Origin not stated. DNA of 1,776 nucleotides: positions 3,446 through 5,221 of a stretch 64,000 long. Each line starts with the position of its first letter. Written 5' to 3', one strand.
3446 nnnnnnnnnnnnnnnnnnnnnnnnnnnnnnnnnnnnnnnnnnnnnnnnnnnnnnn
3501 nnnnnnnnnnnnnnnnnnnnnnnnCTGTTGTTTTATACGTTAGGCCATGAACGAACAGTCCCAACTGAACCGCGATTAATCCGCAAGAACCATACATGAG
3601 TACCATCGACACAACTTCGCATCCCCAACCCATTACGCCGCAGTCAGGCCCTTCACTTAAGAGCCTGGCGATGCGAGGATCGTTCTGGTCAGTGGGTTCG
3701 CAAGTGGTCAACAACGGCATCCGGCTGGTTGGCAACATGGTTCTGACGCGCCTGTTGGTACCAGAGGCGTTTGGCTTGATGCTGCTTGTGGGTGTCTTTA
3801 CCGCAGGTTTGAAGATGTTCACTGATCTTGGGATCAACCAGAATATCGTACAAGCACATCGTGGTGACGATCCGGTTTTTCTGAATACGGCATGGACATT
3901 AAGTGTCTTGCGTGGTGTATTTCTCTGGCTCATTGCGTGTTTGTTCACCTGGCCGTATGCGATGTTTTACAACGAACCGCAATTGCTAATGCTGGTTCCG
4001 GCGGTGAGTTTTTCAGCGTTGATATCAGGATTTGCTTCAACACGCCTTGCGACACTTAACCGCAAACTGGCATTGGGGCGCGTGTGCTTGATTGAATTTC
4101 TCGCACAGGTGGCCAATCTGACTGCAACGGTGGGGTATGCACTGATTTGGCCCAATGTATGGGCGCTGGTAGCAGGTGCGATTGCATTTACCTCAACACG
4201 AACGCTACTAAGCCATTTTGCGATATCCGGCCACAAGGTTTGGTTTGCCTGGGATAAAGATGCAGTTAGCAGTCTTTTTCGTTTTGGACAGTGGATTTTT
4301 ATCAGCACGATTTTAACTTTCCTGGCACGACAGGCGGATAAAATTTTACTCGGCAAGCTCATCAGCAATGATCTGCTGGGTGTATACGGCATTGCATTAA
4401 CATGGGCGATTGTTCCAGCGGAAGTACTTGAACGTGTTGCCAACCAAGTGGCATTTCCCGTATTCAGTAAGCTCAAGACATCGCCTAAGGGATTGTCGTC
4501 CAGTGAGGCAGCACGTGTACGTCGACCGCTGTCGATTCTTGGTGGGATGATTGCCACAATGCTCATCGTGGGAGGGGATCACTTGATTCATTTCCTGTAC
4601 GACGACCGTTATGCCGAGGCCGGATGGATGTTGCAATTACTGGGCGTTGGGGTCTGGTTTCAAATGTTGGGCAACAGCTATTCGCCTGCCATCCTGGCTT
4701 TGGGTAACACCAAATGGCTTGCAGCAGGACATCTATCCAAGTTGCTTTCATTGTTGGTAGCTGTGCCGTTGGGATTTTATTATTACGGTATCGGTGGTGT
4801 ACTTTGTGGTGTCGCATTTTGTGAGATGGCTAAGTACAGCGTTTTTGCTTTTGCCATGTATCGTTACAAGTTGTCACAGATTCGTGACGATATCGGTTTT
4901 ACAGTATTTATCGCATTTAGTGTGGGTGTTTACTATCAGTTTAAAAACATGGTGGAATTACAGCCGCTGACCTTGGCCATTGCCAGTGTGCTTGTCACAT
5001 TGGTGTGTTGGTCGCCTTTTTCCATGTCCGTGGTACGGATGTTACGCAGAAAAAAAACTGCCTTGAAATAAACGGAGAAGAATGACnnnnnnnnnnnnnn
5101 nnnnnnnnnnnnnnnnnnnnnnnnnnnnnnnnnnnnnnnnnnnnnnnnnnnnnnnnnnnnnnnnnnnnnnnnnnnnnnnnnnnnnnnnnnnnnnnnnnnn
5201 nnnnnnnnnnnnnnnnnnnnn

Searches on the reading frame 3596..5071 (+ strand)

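Call 33: search_protein_families(library=pfam, proteins=[window:3596-5071:+], max_evalue=0.00001)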
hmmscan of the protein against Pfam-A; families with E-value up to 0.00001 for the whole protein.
window:3596-5071:+ (491 aa): 2 families
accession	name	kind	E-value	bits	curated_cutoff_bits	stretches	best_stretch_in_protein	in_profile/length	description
PF13440.11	Polysacc_synt_3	-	1.6e-51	175.8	23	1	49-342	1-291/293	Polysaccharide biosynthesis protein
PF01943.22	Polysacc_synt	-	1.5e-26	93.9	28.2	1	26-293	2-273/274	Polysaccharide biosynthesis protein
